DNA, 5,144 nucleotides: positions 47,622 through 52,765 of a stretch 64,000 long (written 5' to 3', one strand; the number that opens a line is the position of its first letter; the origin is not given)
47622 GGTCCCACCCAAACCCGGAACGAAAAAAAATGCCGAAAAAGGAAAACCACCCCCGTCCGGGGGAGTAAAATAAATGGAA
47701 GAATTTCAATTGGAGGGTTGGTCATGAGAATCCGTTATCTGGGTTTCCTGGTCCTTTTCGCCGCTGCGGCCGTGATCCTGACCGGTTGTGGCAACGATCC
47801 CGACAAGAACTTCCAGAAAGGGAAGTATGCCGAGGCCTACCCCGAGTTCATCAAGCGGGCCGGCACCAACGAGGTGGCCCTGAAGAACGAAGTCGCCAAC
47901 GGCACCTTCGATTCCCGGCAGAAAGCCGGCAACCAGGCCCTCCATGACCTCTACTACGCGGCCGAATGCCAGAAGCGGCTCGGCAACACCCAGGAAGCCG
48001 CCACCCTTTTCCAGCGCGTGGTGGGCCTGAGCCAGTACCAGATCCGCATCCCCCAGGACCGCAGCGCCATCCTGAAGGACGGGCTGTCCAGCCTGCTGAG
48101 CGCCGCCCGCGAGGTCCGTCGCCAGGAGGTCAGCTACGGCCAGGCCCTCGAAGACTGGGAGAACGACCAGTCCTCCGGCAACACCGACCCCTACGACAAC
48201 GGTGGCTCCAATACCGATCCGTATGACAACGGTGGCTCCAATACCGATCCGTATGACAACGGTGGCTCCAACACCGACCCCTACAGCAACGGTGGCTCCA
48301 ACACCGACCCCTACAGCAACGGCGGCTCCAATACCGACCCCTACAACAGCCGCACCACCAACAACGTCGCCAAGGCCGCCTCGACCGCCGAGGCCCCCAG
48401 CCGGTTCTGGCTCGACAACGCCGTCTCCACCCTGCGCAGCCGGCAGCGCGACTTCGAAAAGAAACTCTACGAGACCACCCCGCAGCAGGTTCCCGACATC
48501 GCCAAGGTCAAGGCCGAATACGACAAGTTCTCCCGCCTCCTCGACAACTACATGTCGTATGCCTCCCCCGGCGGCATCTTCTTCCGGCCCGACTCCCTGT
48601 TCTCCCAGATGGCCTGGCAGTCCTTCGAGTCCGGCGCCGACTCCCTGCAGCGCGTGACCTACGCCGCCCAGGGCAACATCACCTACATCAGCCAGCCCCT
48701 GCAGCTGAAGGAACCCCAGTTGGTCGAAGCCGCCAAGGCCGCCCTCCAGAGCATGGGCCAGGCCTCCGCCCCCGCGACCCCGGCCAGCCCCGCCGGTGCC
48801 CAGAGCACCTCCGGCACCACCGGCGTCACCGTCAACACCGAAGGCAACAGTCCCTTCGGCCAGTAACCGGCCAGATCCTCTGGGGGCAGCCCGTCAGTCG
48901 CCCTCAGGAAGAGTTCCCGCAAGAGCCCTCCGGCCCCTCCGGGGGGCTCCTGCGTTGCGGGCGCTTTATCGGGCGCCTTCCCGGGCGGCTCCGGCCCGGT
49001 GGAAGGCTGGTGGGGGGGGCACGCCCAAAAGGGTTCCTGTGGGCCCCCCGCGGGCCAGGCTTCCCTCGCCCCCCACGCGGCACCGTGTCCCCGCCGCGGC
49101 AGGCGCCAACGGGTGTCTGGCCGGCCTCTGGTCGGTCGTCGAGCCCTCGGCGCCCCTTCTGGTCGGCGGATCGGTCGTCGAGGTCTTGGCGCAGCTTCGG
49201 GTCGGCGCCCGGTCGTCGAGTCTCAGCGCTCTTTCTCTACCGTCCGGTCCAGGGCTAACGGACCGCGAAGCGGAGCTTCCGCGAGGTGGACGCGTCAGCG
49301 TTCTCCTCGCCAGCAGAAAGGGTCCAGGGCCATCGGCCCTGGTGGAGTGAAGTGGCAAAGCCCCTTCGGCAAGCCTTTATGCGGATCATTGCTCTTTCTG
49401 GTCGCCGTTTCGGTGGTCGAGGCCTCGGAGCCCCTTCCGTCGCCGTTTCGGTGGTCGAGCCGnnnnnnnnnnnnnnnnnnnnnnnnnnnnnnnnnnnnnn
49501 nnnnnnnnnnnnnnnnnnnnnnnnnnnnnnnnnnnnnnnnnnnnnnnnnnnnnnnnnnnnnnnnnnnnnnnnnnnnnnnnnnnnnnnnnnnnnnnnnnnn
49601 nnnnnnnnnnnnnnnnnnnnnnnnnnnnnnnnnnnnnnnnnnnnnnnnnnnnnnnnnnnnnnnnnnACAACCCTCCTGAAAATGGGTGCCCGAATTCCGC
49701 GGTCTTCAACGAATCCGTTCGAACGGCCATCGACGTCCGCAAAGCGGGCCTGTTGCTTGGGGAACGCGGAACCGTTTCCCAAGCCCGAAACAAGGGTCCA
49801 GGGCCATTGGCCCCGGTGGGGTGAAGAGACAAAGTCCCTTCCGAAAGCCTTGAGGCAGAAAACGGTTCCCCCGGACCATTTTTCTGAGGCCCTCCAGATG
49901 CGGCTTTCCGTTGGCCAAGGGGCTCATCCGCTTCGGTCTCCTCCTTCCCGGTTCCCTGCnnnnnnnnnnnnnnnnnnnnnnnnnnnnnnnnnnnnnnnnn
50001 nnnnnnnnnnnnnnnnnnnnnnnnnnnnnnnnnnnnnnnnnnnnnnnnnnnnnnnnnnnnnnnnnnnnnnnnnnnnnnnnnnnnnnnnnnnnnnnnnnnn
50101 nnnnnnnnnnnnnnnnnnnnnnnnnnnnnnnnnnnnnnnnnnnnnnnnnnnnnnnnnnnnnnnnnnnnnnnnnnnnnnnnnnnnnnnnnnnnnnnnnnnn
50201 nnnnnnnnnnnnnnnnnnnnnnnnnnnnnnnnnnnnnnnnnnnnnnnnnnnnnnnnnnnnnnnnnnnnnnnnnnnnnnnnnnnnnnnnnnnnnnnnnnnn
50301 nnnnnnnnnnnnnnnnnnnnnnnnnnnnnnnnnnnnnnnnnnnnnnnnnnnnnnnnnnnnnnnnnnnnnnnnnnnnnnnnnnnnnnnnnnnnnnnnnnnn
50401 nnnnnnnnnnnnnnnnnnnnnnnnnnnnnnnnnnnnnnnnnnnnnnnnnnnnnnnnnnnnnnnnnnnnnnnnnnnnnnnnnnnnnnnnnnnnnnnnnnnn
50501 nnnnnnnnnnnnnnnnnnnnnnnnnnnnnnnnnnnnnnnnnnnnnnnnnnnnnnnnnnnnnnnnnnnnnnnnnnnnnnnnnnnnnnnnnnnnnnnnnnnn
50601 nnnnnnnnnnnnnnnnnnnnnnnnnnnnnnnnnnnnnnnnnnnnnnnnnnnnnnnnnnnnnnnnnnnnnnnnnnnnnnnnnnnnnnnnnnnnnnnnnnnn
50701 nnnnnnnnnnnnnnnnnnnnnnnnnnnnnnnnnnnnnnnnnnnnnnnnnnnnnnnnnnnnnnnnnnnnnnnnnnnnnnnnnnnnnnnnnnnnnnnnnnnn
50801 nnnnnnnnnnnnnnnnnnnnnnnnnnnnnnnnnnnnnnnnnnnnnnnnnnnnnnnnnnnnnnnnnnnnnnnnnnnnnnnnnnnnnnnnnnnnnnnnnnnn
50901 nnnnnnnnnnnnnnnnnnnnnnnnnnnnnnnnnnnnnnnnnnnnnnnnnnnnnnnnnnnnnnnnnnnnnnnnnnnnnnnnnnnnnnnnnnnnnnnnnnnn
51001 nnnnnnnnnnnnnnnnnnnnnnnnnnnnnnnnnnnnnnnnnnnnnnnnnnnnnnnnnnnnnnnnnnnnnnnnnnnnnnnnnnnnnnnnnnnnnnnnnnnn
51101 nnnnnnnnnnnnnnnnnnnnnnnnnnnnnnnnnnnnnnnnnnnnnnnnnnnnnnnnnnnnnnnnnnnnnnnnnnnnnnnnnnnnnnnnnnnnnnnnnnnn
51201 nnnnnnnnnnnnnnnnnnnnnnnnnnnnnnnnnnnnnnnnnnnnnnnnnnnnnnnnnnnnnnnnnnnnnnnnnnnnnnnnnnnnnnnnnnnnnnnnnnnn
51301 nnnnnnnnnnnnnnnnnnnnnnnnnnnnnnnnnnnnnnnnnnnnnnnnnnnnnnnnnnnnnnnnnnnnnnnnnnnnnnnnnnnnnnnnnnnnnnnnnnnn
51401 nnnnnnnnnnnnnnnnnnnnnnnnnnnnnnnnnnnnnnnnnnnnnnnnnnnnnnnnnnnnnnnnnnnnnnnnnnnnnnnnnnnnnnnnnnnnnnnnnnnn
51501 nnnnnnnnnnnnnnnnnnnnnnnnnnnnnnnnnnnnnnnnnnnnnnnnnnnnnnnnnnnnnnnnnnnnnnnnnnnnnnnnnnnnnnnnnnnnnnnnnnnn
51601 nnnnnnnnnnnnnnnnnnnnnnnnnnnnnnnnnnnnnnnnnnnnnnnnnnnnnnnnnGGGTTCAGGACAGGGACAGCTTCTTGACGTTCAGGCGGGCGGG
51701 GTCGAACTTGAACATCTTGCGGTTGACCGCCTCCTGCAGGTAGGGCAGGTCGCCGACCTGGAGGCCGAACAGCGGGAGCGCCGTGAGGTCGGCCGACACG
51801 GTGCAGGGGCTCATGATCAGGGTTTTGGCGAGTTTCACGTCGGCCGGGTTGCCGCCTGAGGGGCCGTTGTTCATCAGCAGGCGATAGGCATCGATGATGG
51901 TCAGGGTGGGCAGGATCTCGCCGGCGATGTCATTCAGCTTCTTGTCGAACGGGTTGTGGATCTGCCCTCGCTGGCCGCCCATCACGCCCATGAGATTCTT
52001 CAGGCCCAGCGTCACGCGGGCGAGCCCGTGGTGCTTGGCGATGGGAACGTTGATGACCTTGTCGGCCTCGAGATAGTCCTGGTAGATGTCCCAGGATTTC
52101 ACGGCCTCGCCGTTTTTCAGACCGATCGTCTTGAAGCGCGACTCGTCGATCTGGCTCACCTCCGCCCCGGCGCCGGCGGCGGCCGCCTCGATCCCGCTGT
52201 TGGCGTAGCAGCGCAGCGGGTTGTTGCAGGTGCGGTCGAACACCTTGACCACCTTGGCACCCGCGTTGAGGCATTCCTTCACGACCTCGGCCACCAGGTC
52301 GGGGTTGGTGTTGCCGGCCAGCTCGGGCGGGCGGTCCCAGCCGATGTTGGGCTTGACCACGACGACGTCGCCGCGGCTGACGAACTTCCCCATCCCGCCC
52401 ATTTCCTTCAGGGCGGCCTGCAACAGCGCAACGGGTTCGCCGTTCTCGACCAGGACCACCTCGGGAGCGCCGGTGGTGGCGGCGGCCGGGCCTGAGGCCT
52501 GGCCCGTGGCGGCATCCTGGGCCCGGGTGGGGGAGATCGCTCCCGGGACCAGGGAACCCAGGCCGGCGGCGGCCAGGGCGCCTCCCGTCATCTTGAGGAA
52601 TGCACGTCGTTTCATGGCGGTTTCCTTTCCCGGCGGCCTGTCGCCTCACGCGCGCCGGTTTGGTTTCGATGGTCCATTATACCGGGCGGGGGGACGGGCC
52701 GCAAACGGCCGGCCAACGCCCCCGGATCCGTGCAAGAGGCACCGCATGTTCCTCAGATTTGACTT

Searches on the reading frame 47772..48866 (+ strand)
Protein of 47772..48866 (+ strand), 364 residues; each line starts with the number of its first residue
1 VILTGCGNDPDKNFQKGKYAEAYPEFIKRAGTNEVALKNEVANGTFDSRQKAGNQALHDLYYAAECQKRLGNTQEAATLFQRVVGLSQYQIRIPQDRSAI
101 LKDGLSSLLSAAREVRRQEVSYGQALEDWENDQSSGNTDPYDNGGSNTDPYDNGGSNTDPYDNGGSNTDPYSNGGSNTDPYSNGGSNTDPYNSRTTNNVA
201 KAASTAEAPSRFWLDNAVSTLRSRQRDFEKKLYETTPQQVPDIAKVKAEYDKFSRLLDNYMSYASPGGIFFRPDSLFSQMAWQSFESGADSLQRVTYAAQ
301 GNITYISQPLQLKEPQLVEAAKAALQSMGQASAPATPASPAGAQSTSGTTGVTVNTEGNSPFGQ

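Call 47: search_protein_families(library=pfam, proteins=[window:47772-48866:+])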
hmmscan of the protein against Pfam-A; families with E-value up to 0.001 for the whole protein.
window:47772-48866:+ (364 aa): 1 family
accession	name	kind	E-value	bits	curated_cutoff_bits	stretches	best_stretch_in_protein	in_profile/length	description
PF13174.12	TPR_6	-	0.00031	21.6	26.3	0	60-84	3-27/33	Tetratricopeptide repeat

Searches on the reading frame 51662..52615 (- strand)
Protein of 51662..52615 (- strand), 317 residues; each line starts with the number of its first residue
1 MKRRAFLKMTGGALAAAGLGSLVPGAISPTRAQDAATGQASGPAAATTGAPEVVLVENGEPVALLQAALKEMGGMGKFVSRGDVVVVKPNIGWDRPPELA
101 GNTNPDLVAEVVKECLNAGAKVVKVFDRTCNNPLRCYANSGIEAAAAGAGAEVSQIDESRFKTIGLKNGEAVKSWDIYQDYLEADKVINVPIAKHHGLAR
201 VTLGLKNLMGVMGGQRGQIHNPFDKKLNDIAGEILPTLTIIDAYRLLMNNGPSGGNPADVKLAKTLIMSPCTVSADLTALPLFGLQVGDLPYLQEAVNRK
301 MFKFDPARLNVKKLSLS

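Call 47: search_protein_families(library=pfam, proteins=[window:51662-52615:-])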
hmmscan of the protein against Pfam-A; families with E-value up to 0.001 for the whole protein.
window:51662-52615:- (317 aa): 1 family
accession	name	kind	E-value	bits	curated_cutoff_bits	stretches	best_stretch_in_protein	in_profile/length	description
PF04015.17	DUF362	-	9.3e-47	160.1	24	1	85-279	1-198/200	Domain of unknown function (DUF362)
